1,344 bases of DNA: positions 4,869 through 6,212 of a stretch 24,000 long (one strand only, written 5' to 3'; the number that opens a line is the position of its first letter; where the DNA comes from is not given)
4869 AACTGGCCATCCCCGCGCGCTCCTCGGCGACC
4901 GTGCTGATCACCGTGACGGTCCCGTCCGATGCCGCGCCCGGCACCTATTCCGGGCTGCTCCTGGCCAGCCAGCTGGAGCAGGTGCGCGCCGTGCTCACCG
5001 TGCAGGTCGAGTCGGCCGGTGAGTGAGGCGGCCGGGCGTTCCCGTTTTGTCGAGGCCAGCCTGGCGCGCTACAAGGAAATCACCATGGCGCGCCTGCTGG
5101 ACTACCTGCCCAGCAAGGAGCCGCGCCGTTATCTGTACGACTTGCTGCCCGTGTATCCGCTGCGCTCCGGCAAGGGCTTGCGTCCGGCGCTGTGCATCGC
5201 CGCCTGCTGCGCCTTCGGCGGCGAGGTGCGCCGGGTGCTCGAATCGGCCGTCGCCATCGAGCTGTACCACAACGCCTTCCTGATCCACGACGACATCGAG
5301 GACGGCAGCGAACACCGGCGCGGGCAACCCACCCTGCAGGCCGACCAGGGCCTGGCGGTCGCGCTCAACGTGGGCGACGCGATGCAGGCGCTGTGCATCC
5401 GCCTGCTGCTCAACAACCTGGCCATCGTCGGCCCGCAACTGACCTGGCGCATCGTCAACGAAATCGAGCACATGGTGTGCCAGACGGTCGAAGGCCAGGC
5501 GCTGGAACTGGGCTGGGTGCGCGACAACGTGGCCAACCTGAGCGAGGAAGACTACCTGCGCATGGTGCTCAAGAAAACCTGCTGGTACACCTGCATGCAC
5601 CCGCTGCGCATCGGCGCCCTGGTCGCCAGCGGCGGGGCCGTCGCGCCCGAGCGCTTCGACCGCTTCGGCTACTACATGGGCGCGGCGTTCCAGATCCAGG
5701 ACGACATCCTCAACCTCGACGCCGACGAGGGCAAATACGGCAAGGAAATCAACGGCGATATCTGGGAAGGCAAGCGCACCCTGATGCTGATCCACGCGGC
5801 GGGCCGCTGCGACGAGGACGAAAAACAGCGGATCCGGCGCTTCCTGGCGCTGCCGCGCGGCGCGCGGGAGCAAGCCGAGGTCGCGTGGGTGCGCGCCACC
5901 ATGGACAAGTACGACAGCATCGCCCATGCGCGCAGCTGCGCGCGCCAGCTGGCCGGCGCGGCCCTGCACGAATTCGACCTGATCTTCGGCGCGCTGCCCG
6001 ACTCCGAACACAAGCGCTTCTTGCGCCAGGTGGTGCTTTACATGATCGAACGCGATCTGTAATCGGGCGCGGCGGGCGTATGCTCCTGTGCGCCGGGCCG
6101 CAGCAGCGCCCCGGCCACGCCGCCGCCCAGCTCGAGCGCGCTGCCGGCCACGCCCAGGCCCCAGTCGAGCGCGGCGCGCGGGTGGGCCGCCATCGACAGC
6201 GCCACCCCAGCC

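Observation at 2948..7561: Compact isoprenoid operon: ispH, two unknown proteins and an archaeal-style polyprenyl synthase, converging on a GGR-family reductase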

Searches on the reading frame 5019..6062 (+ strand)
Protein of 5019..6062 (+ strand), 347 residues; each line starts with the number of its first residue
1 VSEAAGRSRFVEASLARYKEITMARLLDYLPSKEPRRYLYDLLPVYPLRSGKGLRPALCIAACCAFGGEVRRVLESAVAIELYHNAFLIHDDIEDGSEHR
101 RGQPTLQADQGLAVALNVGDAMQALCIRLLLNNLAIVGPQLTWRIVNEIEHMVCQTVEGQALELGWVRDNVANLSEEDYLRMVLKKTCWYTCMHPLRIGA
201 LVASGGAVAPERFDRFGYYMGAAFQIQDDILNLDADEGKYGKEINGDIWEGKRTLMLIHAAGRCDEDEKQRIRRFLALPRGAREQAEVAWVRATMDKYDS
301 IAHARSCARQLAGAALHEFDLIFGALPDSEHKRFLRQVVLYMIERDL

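Call 4: search_protein_families(library=pfam, proteins=[window:5019-6062:+], max_evalue=0.01)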
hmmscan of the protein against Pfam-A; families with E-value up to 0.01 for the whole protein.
window:5019-6062:+ (347 aa): 1 family
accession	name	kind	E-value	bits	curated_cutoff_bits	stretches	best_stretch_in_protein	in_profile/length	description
PF00348.22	polyprenyl_synt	-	4.2e-57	193.7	27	1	46-289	11-245/251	Polyprenyl synthetase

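Call 5: search_protein_families(library=ncbifam, proteins=[window:5019-6062:+], max_evalue=0.01)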
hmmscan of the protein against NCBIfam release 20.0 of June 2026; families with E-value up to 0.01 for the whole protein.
window:5019-6062:+ (347 aa): 16 families
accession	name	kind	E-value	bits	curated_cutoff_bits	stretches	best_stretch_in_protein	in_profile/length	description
NF040698.1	IdsA_Meth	equivalog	1.5e-52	178.9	468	1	14-346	6-327/328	short chain isoprenyl diphosphate synthase IdsA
NF041169.1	f2_encap_cargo4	exception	4.5e-51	174.1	450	1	49-346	48-333/334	family 2 encapsulin nanocompartment cargo protein polyprenyl transferase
NF041003.1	GGPP_syn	equivalog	1.1e-48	165.9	500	1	49-345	38-324/326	geranylgeranyl diphosphate synthase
NF045549.1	GGPPsyn_IdsB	equivalog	5.2e-33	114.5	475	1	49-316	63-322/346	geranylgeranyl diphosphate synthase IdsB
NF008140.0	PRK10888.1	equivalog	6.1e-32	111.2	412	1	50-345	43-321/323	octaprenyl diphosphate synthase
NF042417.1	NPPPS_Mycobact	equivalog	4e-31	108.3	600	1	51-345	56-333/335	nonaprenyl/(2E,6E)-farnesyl/geranylgeranyl diphosphat synthase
NF040789.2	gerfarn_diphsyn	equivalog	4.8e-31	108.2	560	1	72-346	83-344/345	geranylfarnesyl diphosphate synthase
NF045485.1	FPPsyn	subfamily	1.2e-30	106.7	275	1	50-266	36-253/288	farnesyl diphosphate synthase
TIGR02748.1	GerC3_HepT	equivalog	5.2e-30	104.7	456.55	1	50-346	42-318/319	heptaprenyl diphosphate synthase component II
NF045685.1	GGPPSynCrtE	equivalog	5.7e-25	87.9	460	1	15-257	7-249/293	geranylgeranyl diphosphate synthase CrtE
NF045628.1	HxpDPsynlarge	equivalog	9.7e-24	83.9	500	1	50-345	34-309/311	hexaprenyl-diphosphate synthase large subunit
NF040627.1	GFPS_Meth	equivalog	1.4e-21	77.3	600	1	50-242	39-220/285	geranylfarnesyl diphosphate synthase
NF042416.1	GFPPS_Mycobact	equivalog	1e-20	74.1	600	1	45-316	36-322/350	bifunctional (2E,6E)-farnesyl/geranyl diphosphate synthase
TIGR02749.1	prenyl_cyano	equivalog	1.7e-19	70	383.2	1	50-345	43-320/322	solanesyl diphosphate synthase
NF007877.0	PRK10581.1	equivalog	2.9e-19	69.3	321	1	48-255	41-250/299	(2E,6E)-farnesyl diphosphate synthase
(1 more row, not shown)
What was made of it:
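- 5019..6062 (+): trans-isoprenyl diphosphate synthase, GGPP-synthase-like; 347 aa; GTG start overlapping the p229 stop. Best NCBIfam models are IdsA_Meth, f2_encap_cargo4 and GGPP_syn, all below cutoff (call 5).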

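Call 27: search_solved_structures(query=window:5019-6062:+, max_evalue=1e-10, show_alignments=1)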
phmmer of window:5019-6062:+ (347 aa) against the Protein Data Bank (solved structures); distinct sequences matched with E-value up to 1e-10: 113 (the best 60 are shown).
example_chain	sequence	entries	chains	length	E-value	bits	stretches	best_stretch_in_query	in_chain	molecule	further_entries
1wmw_A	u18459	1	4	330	7.3e-60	206.1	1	23-345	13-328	geranylgeranyl diphosphate synthetase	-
1wy0_A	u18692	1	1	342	2.3e-39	138.7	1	21-345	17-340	geranylgeranyl pyrophosphate synthetase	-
5jfq_A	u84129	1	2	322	1.9e-31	112.7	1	25-346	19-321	Geranylgeranyl Pyrophosphate Synthetase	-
5ze6_A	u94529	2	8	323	2.6e-27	99.1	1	49-316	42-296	Octaprenyl diphosphate synthase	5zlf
3wjk_A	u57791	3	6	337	2.9e-27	98.9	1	49-316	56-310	Octaprenyl diphosphate synthase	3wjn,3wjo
9imq_A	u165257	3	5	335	1.2e-25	93.6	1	49-345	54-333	Nonaprenyl diphosphate synthase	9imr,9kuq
6kd7_A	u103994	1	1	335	1.6e-25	93.3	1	32-261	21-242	Polyprenyl synthetase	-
4lob_A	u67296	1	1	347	2.4e-25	92.7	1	50-334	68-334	Polyprenyl synthetase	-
4jxn_A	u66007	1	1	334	5.1e-24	88.3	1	49-316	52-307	Octaprenyl-diphosphate synthase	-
3nf2_A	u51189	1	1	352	9e-24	87.5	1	50-262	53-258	Putative polyprenyl synthetase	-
4dhd_A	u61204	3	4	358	1.3e-23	86.9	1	46-329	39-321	Polyprenyl synthetase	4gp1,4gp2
9ims_A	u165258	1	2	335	2.1e-23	86.2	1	49-345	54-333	Nonaprenyl diphosphate synthase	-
5e8h_A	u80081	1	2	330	3.4e-23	85.6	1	24-266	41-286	Geranylgeranyl pyrophosphate synthase 3, chloroplastic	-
4jxy_A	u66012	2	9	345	6.3e-23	84.7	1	43-308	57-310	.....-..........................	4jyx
3p41_A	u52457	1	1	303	7.8e-23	84.4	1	27-257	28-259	Geranyltranstransferase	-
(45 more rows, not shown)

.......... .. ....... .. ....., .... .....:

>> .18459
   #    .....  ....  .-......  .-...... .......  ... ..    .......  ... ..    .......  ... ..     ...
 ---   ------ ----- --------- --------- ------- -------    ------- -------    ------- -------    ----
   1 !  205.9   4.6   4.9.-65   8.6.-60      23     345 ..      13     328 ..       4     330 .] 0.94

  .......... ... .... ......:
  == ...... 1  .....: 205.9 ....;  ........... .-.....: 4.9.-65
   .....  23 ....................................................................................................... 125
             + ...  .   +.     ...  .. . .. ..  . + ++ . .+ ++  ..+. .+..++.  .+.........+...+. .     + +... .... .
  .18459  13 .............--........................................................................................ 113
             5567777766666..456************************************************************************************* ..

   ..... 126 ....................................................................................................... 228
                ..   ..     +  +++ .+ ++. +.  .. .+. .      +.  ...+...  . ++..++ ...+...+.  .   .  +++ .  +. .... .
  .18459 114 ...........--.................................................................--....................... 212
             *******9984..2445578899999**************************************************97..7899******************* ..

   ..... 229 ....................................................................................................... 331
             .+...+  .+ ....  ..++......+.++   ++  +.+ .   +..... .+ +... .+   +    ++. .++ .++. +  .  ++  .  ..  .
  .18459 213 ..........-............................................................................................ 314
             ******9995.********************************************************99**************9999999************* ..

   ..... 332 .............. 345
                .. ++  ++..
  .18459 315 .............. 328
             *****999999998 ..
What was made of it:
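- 5019..6062 (+): Nearest solved structure is Thermus thermophilus GGPPS 1wmw at 206 bits (call 27).
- Closest known: Thermus thermophilus GGPP synthase. Same: They share the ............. first aspartate-rich region and DDxLN second motif (calls 5, 27).
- Closest known: Thermus thermophilus GGPP synthase. Different: It has A/F instead of W/V at positions -5/-4 before FARM (call 27 alignment).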

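Call 50: find_homologous_proteins(query=window:5019-6062:+, max_evalue=1e-30)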
Query window:5019-6062:+ (347 aa): 7887 proteins with E <= 1e-30 among 8000 candidates; the best 120 are listed.
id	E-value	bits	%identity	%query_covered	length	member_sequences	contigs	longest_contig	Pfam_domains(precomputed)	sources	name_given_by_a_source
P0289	7.0e-216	734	92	100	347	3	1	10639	PF00348.23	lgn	-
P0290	6.6e-213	724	92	100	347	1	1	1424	PF00348.23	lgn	-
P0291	6.0e-212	721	92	100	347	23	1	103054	PF00348.23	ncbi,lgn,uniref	ncbi:polyprenyl synthetase family protein [Massilia rubra]|uniref:polyprenyl synthetase family prote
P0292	1.3e-207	707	90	100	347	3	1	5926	PF00348.23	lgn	-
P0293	5.5e-179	613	80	94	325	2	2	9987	PF00348.23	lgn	-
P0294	2.0e-163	562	74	96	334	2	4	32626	PF00348.23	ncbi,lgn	-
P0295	9.6e-160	549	70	98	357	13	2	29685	PF00348.23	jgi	jgi:geranylgeranyl diphosphate synthase, type II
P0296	2.3e-159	548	71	98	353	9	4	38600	PF00348.23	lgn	-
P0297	3.6e-157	541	70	98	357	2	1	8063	PF00348.23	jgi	jgi:geranylgeranyl diphosphate synthase type II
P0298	4.1e-155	534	69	97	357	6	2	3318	PF00348.23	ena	-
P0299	5.9e-155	534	69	98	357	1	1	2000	PF00348.23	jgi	jgi:geranylgeranyl diphosphate synthase, type II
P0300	1.6e-154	532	68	99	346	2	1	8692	PF00348.23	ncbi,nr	ncbi:MAG TPA: polyprenyl synthetase family protein [Anaerolineales bacterium]|nr:polyprenyl syntheta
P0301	2.7e-153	528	68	98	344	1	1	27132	PF00348.23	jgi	jgi:geranylgeranyl diphosphate synthase, type II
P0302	9.8e-153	526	67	99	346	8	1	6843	PF00348.23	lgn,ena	-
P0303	1.3e-152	526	66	99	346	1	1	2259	PF00348.23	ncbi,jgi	jgi:geranylgeranyl diphosphate synthase type II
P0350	2.0e-146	506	62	98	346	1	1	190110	PF00348.23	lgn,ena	-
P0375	1.3e-144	500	64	97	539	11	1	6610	PF00348.23,PF10083.15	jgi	-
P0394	1.9e-142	493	63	97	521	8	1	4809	PF00348.23,PF10083.15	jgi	jgi:geranylgeranyl diphosphate synthase type II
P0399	2.7e-142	492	62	97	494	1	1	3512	PF00348.23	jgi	jgi:geranylgeranyl diphosphate synthase type II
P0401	4.0e-142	491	64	99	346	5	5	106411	PF00348.23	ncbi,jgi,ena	jgi:geranylgeranyl diphosphate synthase type II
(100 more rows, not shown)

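Call 51: find_encoding_contigs(protein=P0350, flank=8000, max_places=2)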
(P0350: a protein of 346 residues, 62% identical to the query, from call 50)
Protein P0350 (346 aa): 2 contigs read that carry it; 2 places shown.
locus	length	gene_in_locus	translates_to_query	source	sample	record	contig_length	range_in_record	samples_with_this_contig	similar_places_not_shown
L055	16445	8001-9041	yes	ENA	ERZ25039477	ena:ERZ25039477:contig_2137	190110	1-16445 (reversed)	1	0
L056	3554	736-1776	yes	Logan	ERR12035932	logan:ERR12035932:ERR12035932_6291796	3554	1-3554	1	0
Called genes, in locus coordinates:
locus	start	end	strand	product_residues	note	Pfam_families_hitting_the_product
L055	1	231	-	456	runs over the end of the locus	PF27537:HoxH (faint), PF00374:NiFeSe_Hases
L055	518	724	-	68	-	-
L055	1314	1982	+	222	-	PF00476:DNA_pol_A (weak)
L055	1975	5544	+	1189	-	PF00801:PKD, PF18911:PKD_4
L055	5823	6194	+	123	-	-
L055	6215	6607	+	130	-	-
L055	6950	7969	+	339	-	-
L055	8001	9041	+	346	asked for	PF00348:polyprenyl_synt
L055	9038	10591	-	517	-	PF01946:Thi4 (weak), PF00890:FAD_binding_2 (weak), PF01134:GIDA (weak), PF01266:DAO (weak), PF01494:FAD_binding_3, PF07992:Pyr_redox_2 (weak), PF12831:FAD_oxidored (weak), PF22578:GGR_cat, +3 more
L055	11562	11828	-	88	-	-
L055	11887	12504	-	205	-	PF00583:Acetyltransf_1 (weak), PF13673:Acetyltransf_10, PF13508:Acetyltransf_7 (weak)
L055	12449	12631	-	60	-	-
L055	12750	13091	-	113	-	-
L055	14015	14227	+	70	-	-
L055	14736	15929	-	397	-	PF01609:DDE_Tnp_1 (weak)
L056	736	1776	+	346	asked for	PF00348:polyprenyl_synt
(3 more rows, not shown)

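Call 52: find_encoding_contigs(protein=P0401, flank=8000, max_places=2)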
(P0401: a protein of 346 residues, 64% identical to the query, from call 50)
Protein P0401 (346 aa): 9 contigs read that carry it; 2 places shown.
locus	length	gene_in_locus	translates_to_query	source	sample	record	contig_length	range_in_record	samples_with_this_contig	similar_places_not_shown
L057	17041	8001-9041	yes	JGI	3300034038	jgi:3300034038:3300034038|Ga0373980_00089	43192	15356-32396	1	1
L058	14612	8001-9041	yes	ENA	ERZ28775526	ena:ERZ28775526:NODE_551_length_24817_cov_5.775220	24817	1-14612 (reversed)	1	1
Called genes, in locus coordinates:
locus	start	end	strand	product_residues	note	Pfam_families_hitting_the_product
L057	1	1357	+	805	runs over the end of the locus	PF13088:BNR_2 (faint), PF15902:Sortilin-Vps10 (faint), PF13860:FlgD_ig, PF18962:Por_Secre_tail (faint)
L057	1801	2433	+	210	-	-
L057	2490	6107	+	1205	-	PF18911:PKD_4, PF00801:PKD (faint), PF18911:PKD_4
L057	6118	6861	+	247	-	-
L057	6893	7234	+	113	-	-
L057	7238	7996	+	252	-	-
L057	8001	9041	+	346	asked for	PF00348:polyprenyl_synt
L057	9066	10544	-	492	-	PF01266:DAO (weak), PF01494:FAD_binding_3, PF04820:Trp_halogenase (faint), PF12831:FAD_oxidored (faint), PF22578:GGR_cat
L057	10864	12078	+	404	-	-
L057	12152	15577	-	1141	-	PF07676:PD40 (weak), PF26549:Tricorn_N, PF26550:Tricorn_2nd, PF26549:Tricorn_N, PF26550:Tricorn_2nd, PF14684:Tricorn_C1, PF14685:PDZ_Tricorn, PF03572:Peptidase_S41, +4 more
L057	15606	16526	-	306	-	PF00795:CN_hydrolase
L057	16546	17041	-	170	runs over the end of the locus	PF10604:Polyketide_cyc2 (weak)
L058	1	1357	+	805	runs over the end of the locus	PF13088:BNR_2 (faint), PF15902:Sortilin-Vps10 (faint), PF13860:FlgD_ig, PF18962:Por_Secre_tail (faint)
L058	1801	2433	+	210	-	-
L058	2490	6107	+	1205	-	PF18911:PKD_4, PF00801:PKD (faint), PF18911:PKD_4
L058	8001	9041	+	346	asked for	PF00348:polyprenyl_synt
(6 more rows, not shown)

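Call 53: find_encoding_contigs(protein=P0375, flank=8000, max_places=2)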
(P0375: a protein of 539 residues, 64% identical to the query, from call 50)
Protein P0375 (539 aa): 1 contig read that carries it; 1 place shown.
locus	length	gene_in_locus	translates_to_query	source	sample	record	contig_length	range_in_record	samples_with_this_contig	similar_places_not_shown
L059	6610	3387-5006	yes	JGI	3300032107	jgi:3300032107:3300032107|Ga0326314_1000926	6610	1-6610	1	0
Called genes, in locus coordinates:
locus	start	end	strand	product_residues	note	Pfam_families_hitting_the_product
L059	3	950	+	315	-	?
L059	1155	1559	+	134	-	-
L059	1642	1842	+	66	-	-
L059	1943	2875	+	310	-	PF18998:Flg_new_2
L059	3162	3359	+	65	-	-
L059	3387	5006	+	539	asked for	PF10083:DUF2321, PF00348:polyprenyl_synt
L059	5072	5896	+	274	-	PF02401:LYTB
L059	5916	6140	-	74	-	-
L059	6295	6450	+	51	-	-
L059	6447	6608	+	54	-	?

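Call 76: search_protein_families(library=padloc, proteins=[window:5019-6062:+], max_evalue=0.01)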
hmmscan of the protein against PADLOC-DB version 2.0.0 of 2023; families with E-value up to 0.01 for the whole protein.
window:5019-6062:+ (347 aa): 0 families

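Call 77: search_protein_families(library=phrogs, proteins=[window:5019-6062:+], max_evalue=0.01)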
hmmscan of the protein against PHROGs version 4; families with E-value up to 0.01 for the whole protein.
window:5019-6062:+ (347 aa): 0 families
